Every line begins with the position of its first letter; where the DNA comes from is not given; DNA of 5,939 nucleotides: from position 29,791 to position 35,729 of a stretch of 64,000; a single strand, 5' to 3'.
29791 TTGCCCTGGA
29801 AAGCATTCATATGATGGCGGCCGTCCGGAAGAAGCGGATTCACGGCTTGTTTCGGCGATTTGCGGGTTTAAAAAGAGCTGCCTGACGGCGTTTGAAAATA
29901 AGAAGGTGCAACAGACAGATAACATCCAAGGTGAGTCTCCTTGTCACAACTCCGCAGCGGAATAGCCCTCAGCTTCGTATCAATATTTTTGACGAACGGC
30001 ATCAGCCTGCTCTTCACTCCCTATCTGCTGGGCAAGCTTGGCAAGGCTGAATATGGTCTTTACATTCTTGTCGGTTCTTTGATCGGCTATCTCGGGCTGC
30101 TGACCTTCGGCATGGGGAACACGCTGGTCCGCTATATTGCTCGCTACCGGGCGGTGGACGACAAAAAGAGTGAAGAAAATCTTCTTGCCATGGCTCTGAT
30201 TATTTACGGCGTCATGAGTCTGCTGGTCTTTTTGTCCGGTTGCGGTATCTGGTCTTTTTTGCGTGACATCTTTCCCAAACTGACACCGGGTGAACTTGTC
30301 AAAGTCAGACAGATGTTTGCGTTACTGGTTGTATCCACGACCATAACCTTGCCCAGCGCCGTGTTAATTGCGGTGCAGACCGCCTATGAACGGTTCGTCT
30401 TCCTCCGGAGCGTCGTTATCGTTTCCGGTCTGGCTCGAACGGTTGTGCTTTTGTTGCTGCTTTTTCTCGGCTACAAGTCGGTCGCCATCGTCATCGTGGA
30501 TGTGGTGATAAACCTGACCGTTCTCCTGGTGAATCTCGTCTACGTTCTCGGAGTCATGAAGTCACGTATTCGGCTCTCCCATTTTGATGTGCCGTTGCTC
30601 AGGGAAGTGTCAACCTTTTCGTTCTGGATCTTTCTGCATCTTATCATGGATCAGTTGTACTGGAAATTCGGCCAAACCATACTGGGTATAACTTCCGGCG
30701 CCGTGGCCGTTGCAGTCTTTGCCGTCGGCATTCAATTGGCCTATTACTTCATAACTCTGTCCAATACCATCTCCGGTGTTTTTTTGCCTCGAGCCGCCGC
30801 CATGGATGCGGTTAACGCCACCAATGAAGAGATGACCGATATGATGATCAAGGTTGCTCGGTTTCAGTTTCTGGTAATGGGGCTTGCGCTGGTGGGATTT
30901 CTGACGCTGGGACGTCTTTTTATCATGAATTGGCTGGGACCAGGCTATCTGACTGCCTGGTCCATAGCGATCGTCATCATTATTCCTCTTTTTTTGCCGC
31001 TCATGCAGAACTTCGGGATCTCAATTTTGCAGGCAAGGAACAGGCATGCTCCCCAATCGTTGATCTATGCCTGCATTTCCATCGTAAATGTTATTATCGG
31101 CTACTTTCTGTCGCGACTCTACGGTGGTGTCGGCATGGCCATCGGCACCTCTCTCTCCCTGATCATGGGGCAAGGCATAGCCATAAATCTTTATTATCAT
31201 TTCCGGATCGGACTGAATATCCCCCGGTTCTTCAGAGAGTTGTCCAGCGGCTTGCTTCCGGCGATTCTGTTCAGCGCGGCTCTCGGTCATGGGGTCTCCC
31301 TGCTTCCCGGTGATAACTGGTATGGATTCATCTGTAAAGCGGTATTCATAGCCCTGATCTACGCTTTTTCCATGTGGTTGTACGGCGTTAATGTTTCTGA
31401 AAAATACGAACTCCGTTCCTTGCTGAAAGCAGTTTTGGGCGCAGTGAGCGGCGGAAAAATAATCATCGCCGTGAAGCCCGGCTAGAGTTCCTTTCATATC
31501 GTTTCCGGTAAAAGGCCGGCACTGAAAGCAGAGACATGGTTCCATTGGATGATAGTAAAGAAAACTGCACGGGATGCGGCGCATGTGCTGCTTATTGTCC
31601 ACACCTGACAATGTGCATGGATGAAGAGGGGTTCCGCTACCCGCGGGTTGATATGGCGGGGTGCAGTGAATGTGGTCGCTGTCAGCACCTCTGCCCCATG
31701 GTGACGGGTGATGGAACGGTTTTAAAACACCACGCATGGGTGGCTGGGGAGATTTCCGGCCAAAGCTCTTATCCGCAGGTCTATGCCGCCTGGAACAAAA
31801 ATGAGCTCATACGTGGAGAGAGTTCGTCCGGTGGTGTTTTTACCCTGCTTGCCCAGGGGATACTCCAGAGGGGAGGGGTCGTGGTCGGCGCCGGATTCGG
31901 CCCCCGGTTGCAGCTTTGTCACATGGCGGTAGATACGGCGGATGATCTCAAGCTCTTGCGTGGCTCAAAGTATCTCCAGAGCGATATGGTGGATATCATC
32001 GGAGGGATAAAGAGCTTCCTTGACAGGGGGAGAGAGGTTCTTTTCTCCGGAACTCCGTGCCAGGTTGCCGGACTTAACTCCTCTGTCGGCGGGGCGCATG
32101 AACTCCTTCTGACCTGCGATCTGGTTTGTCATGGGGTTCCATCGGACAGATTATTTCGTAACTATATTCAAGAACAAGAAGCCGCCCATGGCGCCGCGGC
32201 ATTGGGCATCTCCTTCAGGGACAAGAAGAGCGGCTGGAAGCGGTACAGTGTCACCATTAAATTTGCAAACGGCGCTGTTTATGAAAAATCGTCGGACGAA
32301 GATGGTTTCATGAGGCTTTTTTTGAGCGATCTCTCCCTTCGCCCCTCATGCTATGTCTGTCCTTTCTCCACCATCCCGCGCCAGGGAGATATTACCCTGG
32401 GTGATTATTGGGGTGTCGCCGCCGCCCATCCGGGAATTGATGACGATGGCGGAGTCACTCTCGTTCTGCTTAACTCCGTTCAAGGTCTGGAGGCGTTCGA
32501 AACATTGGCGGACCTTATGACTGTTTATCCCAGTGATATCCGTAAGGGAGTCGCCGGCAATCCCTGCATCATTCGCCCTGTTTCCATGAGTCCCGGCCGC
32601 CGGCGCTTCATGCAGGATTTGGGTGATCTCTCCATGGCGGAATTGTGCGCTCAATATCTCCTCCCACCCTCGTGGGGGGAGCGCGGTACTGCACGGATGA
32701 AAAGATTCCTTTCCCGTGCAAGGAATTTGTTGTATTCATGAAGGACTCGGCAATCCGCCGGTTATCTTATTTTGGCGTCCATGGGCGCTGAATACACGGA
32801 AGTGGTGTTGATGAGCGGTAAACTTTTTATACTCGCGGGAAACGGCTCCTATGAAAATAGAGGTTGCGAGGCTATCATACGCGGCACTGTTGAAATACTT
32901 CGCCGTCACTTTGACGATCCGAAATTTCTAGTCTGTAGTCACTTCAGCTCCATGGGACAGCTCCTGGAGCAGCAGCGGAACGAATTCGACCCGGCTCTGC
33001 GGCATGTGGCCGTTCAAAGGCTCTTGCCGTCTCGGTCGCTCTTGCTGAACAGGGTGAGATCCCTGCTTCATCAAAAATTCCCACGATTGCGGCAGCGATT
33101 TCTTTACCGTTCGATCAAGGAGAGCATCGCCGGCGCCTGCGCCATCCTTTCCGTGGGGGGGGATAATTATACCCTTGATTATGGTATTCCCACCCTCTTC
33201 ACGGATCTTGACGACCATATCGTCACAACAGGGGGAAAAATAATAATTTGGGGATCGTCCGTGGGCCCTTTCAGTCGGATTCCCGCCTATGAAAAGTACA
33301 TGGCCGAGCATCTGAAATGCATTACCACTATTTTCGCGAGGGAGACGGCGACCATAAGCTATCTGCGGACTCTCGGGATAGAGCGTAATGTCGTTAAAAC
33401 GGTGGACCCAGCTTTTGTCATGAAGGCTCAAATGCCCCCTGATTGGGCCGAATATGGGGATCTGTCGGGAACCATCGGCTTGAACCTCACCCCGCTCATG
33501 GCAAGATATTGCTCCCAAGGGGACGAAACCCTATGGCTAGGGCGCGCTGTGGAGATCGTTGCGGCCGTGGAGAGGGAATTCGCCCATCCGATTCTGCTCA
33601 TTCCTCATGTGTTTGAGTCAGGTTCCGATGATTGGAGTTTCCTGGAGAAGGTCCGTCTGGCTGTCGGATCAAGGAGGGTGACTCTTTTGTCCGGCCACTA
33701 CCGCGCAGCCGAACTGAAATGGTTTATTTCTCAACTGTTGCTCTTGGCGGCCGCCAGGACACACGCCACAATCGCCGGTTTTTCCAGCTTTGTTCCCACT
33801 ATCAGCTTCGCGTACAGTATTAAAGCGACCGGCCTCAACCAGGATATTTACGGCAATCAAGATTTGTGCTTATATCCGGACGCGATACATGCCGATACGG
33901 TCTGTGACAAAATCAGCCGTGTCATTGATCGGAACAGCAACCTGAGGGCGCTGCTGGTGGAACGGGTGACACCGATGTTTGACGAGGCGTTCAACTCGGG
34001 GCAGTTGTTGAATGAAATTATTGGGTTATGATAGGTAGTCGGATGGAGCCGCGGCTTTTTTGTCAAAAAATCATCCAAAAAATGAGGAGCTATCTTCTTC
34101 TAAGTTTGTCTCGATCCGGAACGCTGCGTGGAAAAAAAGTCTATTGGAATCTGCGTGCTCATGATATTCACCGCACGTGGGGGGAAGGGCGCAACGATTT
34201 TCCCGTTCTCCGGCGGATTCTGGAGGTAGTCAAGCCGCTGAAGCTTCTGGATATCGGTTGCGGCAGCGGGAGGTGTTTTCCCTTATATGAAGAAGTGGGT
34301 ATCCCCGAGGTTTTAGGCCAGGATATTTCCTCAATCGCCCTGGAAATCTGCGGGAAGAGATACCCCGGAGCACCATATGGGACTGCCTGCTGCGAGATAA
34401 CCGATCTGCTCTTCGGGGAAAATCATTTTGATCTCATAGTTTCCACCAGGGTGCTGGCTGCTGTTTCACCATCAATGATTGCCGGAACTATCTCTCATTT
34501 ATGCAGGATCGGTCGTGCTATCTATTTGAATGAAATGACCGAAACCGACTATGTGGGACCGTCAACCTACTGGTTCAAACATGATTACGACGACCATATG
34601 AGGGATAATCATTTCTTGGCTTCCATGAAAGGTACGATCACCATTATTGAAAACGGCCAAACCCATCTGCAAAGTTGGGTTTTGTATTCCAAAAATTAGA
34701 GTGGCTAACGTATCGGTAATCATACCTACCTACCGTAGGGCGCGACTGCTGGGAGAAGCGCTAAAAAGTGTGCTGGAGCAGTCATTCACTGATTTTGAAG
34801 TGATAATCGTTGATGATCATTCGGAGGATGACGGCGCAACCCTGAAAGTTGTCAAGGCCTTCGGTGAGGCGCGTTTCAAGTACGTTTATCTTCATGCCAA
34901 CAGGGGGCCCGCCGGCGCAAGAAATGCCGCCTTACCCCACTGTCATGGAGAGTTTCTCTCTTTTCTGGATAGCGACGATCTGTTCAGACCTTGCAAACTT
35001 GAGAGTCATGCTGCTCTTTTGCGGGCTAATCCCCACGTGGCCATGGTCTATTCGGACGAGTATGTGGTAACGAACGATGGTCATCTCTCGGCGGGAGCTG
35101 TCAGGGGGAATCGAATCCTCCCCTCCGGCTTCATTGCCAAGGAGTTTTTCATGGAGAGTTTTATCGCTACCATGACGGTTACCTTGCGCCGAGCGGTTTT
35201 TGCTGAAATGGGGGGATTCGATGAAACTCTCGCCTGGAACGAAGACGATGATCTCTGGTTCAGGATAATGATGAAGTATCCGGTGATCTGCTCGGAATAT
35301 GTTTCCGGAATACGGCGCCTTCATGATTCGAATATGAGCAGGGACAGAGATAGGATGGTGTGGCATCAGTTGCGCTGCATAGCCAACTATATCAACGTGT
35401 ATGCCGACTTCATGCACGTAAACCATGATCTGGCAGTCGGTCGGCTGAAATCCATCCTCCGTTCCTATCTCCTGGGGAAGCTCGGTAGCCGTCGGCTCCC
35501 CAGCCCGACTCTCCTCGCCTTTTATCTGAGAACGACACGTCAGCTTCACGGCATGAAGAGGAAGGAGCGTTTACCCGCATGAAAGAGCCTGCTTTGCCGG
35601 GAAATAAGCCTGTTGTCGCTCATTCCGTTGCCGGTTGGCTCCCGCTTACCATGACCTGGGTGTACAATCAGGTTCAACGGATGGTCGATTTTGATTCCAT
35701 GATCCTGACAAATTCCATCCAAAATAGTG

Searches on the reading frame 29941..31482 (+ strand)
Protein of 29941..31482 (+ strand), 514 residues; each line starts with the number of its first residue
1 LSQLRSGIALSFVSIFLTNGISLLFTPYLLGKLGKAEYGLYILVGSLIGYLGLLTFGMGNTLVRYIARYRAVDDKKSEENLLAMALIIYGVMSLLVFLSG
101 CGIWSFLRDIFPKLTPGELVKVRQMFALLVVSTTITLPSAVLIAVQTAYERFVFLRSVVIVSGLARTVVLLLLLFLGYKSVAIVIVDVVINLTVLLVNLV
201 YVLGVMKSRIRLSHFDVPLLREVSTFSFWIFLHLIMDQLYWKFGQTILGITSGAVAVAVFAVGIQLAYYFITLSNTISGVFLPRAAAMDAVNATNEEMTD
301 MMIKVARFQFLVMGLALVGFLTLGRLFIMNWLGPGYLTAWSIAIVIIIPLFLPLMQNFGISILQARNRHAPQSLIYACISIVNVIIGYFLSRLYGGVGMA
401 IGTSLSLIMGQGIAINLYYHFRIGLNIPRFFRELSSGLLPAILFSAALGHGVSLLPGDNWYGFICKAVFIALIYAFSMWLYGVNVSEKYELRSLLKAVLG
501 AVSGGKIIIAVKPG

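Call 68: search_protein_families(library=pfam, proteins=[window:29941-31482:+], max_evalue=0.00001)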
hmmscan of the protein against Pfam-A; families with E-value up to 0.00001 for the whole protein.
window:29941-31482:+ (514 aa): 1 family
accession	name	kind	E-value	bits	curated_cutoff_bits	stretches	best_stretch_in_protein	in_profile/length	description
PF01943.22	Polysacc_synt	-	1.3e-15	58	28.2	1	6-284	3-269/274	Polysaccharide biosynthesis protein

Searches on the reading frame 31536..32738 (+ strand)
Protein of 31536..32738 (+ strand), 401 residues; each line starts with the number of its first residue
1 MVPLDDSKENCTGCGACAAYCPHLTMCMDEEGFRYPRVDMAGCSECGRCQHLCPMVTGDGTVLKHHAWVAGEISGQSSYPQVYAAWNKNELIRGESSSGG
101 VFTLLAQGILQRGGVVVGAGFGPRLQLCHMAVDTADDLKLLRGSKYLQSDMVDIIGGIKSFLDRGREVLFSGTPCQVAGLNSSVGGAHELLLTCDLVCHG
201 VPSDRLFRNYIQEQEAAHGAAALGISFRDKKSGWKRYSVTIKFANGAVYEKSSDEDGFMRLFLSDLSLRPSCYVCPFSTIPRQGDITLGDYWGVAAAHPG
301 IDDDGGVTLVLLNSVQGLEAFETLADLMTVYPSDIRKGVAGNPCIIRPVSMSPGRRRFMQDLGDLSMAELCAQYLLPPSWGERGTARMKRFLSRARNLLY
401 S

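Call 68: search_protein_families(library=pfam, proteins=[window:31536-32738:+], max_evalue=0.00001)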
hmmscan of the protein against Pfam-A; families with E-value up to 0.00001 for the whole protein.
window:31536-32738:+ (401 aa): 4 families
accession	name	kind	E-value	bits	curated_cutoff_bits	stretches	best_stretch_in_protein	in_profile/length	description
PF04432.18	FrhB_FdhB_C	-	4.9e-19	69.1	23.3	1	166-325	2-137/150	Coenzyme F420 hydrogenase/dehydrogenase, beta subunit C terminus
PF04422.18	FrhB_FdhB_N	-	2.3e-08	34.5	22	1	82-155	1-77/78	Coenzyme F420 hydrogenase/dehydrogenase, beta subunit N-term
PF12838.12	Fer4_7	-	1.8e-06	28.8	27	1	10-54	1-49/52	4Fe-4S dicluster domain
PF00037.32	Fer4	-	9e-06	25.7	21.1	0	8-23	5-20/24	4Fe-4S binding domain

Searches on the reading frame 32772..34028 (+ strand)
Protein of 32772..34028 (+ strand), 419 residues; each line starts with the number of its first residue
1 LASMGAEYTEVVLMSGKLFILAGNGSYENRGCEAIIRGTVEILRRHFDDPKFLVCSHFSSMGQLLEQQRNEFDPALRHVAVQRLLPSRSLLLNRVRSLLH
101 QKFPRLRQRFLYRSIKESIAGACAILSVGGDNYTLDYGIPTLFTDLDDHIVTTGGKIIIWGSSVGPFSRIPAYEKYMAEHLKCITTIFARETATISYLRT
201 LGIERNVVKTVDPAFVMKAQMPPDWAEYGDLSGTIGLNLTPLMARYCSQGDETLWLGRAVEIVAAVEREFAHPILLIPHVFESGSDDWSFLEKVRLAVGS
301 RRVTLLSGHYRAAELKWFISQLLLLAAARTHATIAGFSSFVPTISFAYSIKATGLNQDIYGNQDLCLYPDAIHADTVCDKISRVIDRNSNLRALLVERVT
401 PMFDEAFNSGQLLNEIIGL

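Call 68: search_protein_families(library=pfam, proteins=[window:32772-34028:+], max_evalue=0.00001)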
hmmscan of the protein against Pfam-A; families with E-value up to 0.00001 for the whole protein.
window:32772-34028:+ (419 aa): 1 family
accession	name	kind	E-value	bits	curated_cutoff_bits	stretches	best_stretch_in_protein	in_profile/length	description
PF04230.19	PS_pyruv_trans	-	2.4e-29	103.5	25.3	1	29-349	1-279/280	Polysaccharide pyruvyl transferase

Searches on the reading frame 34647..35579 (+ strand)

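Call 68: search_protein_families(library=pfam, proteins=[window:34647-35579:+], max_evalue=0.00001)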
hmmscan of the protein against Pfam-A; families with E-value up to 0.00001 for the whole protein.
window:34647-35579:+ (311 aa): 3 families
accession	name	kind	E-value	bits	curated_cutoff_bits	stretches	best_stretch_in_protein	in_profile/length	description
PF00535.33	Glycos_transf_2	-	5.6e-29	101.7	23.3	1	23-143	1-123/168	Glycosyl transferase family 2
PF10111.15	Glyco_tranf_2_2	-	1.5e-19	71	27.3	1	23-231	1-223/276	Glycosyltransferase like family 2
PF13641.12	Glyco_tranf_2_3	-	5.4e-15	56.5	27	1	21-210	2-197/230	Glycosyltransferase like family 2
